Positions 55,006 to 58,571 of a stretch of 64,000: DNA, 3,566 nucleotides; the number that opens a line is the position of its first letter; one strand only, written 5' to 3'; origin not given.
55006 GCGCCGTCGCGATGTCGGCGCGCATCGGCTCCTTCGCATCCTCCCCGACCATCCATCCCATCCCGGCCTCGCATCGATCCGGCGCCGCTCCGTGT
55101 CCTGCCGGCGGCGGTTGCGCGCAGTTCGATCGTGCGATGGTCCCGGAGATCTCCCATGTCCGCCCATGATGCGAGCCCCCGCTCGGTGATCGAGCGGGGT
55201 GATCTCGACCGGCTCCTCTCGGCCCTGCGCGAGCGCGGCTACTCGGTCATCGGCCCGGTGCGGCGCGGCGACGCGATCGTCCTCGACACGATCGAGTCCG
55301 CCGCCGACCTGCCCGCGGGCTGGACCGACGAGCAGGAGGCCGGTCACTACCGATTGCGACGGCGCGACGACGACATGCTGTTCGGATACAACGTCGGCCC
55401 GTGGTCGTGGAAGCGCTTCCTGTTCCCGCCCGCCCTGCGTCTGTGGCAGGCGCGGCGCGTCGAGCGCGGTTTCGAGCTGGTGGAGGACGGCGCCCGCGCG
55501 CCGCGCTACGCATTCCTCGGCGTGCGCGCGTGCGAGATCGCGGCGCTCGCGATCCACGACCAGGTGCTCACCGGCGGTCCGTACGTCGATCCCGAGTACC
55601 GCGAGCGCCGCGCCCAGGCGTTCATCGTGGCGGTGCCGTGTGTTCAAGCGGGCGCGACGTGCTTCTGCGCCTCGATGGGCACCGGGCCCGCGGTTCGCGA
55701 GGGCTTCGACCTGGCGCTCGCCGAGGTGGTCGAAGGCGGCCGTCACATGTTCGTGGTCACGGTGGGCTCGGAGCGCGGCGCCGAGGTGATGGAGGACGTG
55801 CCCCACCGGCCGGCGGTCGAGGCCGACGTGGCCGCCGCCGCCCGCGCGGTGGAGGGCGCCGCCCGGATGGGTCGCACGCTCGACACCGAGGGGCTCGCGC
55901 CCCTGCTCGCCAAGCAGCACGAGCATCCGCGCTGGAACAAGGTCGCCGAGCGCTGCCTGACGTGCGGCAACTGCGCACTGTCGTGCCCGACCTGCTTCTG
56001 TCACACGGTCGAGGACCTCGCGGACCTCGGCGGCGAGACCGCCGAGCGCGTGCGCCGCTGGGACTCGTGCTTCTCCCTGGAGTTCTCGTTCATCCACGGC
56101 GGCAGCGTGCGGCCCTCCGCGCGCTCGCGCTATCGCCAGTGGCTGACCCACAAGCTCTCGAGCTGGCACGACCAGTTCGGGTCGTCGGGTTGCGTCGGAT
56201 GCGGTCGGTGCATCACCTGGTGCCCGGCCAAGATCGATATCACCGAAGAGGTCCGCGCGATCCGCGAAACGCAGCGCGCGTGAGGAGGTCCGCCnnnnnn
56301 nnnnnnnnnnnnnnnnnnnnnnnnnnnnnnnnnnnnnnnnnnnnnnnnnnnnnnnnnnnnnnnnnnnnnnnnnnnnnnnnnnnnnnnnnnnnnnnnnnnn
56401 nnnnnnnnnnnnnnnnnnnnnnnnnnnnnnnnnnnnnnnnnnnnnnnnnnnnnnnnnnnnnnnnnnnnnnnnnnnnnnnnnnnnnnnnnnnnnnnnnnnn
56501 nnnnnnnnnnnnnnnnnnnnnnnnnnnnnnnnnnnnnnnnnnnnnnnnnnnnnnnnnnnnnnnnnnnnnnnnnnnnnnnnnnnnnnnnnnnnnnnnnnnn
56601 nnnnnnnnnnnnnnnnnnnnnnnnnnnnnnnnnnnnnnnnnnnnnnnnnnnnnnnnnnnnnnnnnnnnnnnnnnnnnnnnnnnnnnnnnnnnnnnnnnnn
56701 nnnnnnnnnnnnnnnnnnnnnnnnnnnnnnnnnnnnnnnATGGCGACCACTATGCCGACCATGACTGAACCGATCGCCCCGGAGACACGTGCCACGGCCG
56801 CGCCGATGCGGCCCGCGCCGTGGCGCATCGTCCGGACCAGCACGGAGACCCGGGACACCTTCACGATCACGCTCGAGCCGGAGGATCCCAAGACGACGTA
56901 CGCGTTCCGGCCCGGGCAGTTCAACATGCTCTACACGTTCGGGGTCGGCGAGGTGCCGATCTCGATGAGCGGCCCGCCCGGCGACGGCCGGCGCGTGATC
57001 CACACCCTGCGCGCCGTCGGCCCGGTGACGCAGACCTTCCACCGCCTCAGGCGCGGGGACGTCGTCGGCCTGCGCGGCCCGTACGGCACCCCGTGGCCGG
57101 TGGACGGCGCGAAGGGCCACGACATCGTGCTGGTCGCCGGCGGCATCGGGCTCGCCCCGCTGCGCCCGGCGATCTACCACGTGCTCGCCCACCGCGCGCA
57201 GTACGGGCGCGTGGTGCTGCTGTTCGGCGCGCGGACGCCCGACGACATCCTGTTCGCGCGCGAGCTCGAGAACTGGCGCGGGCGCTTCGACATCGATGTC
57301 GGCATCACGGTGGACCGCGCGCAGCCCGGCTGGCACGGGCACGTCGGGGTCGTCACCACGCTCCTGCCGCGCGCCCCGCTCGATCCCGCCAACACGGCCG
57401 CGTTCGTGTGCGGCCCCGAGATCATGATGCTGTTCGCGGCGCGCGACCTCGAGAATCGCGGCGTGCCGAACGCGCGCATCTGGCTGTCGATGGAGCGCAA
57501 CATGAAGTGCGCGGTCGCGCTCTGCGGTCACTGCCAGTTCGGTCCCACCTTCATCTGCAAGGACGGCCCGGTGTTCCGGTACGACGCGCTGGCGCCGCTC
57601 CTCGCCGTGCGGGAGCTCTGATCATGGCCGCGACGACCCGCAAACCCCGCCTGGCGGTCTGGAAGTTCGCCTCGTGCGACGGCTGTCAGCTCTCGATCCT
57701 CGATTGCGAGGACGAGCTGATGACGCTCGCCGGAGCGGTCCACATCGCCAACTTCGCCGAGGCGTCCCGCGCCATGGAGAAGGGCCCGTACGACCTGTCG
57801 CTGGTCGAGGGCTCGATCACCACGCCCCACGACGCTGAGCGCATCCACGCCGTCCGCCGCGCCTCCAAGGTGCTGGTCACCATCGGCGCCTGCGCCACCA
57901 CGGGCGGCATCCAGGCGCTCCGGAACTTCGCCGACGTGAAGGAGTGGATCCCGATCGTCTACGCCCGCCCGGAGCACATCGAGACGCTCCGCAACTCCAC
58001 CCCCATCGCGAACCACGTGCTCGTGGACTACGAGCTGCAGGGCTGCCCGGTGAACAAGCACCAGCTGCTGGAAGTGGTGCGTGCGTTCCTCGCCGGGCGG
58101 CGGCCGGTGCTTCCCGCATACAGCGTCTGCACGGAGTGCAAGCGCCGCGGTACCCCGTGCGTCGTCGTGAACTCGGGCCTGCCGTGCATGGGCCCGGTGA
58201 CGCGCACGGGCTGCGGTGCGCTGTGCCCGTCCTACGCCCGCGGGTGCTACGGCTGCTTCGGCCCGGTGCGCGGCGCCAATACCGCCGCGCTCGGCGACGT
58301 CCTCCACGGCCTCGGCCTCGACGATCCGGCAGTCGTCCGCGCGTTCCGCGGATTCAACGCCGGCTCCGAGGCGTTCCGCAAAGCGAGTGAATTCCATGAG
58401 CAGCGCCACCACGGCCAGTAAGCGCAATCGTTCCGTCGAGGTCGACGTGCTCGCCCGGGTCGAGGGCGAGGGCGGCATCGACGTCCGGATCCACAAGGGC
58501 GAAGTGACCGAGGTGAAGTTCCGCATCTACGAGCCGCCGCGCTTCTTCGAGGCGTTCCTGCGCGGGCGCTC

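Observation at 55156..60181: Complete sulfhydrogenase-type (group 3b-like) [NiFe] hydrogenase operon with an embedded cyclic-nucleotide-binding-domain gene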

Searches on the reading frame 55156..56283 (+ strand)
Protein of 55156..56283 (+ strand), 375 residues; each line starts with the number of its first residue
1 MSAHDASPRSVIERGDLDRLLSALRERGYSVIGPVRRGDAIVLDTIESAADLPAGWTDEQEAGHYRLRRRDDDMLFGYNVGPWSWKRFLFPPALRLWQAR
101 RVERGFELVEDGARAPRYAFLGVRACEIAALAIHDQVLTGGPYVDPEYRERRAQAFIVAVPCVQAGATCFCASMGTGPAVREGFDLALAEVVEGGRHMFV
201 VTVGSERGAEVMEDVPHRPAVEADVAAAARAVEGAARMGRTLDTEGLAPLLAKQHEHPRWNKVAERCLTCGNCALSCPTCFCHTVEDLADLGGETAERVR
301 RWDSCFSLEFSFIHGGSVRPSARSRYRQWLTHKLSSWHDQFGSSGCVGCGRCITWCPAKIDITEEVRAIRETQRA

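Call 6: search_protein_families(library=pfam, proteins=[window:55156-56283:+], max_evalue=0.01)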
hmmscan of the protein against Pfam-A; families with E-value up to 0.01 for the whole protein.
window:55156-56283:+ (375 aa): 13 families
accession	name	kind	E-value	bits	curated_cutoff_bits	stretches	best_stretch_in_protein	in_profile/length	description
PF17179.9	Fer4_22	-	1e-32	113.3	27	1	266-360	1-95/95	4Fe-4S dicluster domain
PF12838.12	Fer4_7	-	3.2e-07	31.1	27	2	340-360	32-52/52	4Fe-4S dicluster domain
PF13534.11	Fer4_17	-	4.9e-07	30.6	22.2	1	253-279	32-58/61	4Fe-4S dicluster domain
PF13237.11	Fer4_10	-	5.5e-07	29.9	25.5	1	343-366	6-32/53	4Fe-4S dicluster domain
PF13746.11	Fer4_18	-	2.8e-06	27.9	27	1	330-364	45-79/114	4Fe-4S dicluster domain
PF25160.1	LdpA_Fe-S-bd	-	4.1e-06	26.9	27.6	1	344-359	26-41/49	LdpA Fe-S cluster-binding domain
PF12797.12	Fer4_2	-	6.1e-06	26.3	24.5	1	343-358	7-22/22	4Fe-4S binding domain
PF13187.11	Fer4_9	-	6.9e-06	26.4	27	1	346-373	2-29/52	4Fe-4S dicluster domain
PF13183.11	Fer4_8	-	1.3e-05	26.1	27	1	264-360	2-68/68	4Fe-4S dicluster domain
PF14697.11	Fer4_21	-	8e-05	23.1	35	0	344-358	39-53/59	4Fe-4S dicluster domain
PF00037.32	Fer4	-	0.0012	19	21.1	0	264-279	5-20/24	4Fe-4S binding domain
PF13484.11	Fer4_16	-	0.0036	18.5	30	0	346-360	2-16/66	4Fe-4S double cluster binding domain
PF12837.12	Fer4_6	-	0.0058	17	25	0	346-358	9-21/24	4Fe-4S binding domain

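Call 7: search_protein_families(library=ncbifam, proteins=[window:55156-56283:+], max_evalue=0.01)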
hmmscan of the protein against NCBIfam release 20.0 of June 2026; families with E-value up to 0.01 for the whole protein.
window:55156-56283:+ (375 aa): 26 families (the best 25 are shown)
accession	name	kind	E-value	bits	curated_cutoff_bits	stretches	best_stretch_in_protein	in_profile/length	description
NF040829.1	sulfhyd_ShyB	equivalog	2.3e-48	164.9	690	1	76-371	47-331/334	NAD(P)-dependent hydrogenase/sulfhydrogenase 2 subunit beta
NF040833.1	sulfhyd_HydB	equivalog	3.8e-47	160.9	750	1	74-369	46-335/367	NADPH-dependent hydrogenase/sulfhydrogenase 1 subunit beta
TIGR02910.1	sulfite_red_A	equivalog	2.1e-32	112.7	323.15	1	121-366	93-323/334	anaerobic sulfite reductase subunit AsrA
NF038196.1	ferrodoxin_EFR1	subfamily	1.3e-05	25.4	75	0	240-279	159-198/242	EFR1 family ferrodoxin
NF040864.1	HgcB_ferredoxin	equivalog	5.7e-05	22.9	99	0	343-368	13-38/93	mercury methylation ferredoxin HgcB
TIGR01971.1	NuoI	subfamily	6.3e-05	22.6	113.05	0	325-367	28-66/121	NADH-quinone oxidoreductase, chain I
TIGR01945.1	rnfC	subfamily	0.00012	20.7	245.95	0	342-371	400-429/435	RnfABCDGE type electron transport complex subunit C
TIGR02512.1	FeFe_hydrog_A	subfamily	0.00018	20.5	405.95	0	337-360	43-67/375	[FeFe] hydrogenase, group A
NF010590.0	PRK13984.1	equivalog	0.0002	19.7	946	0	339-371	185-217/611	putative oxidoreductase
NF004537.0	PRK05888.1-3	equivalog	0.00021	20.9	163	0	345-359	114-128/204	NADH-quinone oxidoreductase subunit NuoI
NF009053.0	PRK12387.1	subfamily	0.00035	20.4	204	0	253-280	61-88/180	formate hydrogenlyase complex iron-sulfur subunit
NF045670.1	quin_L_LdhH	equivalog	0.00057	18.3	800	1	344-372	354-382/706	L-lactate dehydrogenase (quinone) large subunit LdhH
TIGR02176.1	pyruv_ox_red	equivalog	0.00071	17.5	911.35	0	339-364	734-755/1167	pyruvate:ferredoxin (flavodoxin) oxidoreductase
NF006076.0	PRK08222.1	equivalog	0.00079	19.3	270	0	256-279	64-87/181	hydrogenase 4 subunit H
NF042909.1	FMH_DH_FwdF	exception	0.0023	17.1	375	0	341-371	12-42/336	tungsten-dependent formylmethanofuran dehydrogenase subunit FwdF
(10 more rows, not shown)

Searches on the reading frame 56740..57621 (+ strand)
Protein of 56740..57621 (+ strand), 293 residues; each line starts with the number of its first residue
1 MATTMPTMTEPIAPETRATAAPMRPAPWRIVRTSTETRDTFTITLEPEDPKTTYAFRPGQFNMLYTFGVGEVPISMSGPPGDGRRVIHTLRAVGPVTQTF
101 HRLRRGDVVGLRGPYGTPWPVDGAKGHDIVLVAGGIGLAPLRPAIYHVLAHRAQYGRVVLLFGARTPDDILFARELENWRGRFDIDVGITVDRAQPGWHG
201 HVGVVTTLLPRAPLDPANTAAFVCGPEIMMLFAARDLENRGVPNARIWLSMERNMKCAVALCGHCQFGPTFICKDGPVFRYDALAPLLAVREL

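Call 6: search_protein_families(library=pfam, proteins=[window:56740-57621:+], max_evalue=0.01)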
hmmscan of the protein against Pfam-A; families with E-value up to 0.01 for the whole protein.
window:56740-57621:+ (293 aa): 2 families
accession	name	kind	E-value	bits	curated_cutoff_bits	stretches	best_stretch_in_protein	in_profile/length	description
PF00175.26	NAD_binding_1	-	1.1e-14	55.4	22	1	131-233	1-107/109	Oxidoreductase NAD-binding domain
PF10418.14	DHODB_Fe-S_bind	-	1.1e-07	31.9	23.9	1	252-284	1-40/41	Iron-sulfur cluster binding domain of dihydroorotate dehydrogenase B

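Call 7: search_protein_families(library=ncbifam, proteins=[window:56740-57621:+], max_evalue=0.01)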
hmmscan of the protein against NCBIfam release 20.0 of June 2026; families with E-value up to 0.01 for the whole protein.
window:56740-57621:+ (293 aa): 25 families
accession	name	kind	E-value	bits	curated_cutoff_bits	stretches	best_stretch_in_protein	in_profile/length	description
NF006220.0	PRK08345.1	subfamily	9.2e-62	208.9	395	1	31-281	18-284/294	cytochrome-c3 hydrogenase subunit gamma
TIGR02911.1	sulfite_red_B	equivalog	3.2e-53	180.5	288.6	1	54-282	29-254/261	anaerobic sulfite reductase subunit AsrB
NF040830.1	sulfhyd_ShyC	equivalog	4.6e-50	170.4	600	1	31-284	14-282/288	NAD(P)-dependent hydrogenase/sulfhydrogenase 2 subunit gamma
NF040835.1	sulfhyd_HydG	equivalog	5.5e-50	170.2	650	1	33-281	27-281/292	NADPH-dependent hydrogenase/sulfhydrogenase 1 subunit gamma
NF000796.0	PRK00054.1-1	equivalog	1.4e-47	162.1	224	1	28-285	6-236/254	dihydroorotate dehydrogenase electron transfer subunit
NF000798.0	PRK00054.1-3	equivalog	1.2e-21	77.4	219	1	53-280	28-238/244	dihydroorotate dehydrogenase electron transfer subunit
NF004862.0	PRK06222.1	subfamily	2.6e-18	66.5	220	1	45-280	17-244/281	sulfide/dihydroorotate dehydrogenase-like FAD/NAD-binding protein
NF000799.0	PRK00054.1-4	equivalog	4.1e-17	62.1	314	1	73-282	54-254/258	dihydroorotate dehydrogenase electron transfer subunit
NF009414.0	PRK12778.1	equivalog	9.7e-17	60.5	1103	1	29-280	3-244/752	bifunctional dihydroorotate dehydrogenase B NAD binding subunit/NADPH-dependent glutamate synthase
NF058606.1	GlBtMonoRdsGbcB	equivalog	3.1e-14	52.7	500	1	29-242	17-237/362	glycine betaine monooxygenase reductase subunit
NF040810.1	BenC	equivalog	4.7e-14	52.3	430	1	32-248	111-326/333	benzoate 1,2-dioxygenase electron transfer component BenC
NF000797.0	PRK00054.1-2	equivalog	2.4e-13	50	270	1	74-281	63-262/267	dihydroorotate dehydrogenase electron transfer subunit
NF045803.1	MethMoxFADbindMmoC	equivalog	2.6e-13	49.5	500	1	101-249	189-337/343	aromatic/alkene monooxygenase hydroxylase FAD-binding subunit MmoC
NF009805.0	PRK13289.1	equivalog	4.6e-13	48.9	432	1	28-247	157-387/399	NO-inducible flavohemoprotein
TIGR01941.1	nqrF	equivalog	1.7e-12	47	295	1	93-249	239-400/405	NADH:ubiquinone reductase (Na(+)-transporting) subunit F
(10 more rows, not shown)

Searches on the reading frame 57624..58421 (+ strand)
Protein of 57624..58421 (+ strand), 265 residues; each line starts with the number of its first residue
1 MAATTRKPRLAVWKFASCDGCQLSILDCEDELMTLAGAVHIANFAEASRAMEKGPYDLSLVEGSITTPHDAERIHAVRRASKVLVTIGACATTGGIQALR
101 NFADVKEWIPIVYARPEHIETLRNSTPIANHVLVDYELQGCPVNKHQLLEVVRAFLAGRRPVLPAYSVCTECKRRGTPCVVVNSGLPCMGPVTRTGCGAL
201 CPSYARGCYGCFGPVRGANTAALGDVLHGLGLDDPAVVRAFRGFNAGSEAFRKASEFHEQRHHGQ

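Call 6: search_protein_families(library=pfam, proteins=[window:57624-58421:+], max_evalue=0.01)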
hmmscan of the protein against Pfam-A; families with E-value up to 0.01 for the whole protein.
window:57624-58421:+ (265 aa): 1 family
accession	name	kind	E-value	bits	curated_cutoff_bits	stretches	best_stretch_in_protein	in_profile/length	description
PF01058.29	Oxidored_q6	-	4.1e-23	81.9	27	1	18-154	1-127/128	NADH ubiquinone oxidoreductase, 20 Kd subunit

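Call 7: search_protein_families(library=ncbifam, proteins=[window:57624-58421:+], max_evalue=0.01)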
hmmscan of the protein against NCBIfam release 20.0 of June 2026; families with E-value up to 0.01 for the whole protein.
window:57624-58421:+ (265 aa): 5 families
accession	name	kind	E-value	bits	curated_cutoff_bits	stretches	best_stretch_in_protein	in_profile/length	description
NF040831.1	sulfhyd_ShyD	equivalog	3.1e-51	174.3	460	1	9-245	2-238/240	NAD(P)-dependent hydrogenase/sulfhydrogenase 2 subunit delta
NF040836.1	sulfhyd_HydD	equivalog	2.3e-47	161.4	500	1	6-249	4-249/261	NADPH-dependent hydrogenase/sulfhydrogenase 1 subunit delta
NF045875.1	F420_non_VhuG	exception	6.5e-30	104.4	450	2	7-175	4-183/286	F420-non-reducing hydrogenase subunit VhuG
TIGR03294.1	FrhG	equivalog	1.3e-14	54.5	245.5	1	9-205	3-190/228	coenzyme F420 hydrogenase subunit gamma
NF011390.0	PRK14815.1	equivalog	0.0032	16.8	281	0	27-97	44-117/183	NADH dehydrogenase subunit B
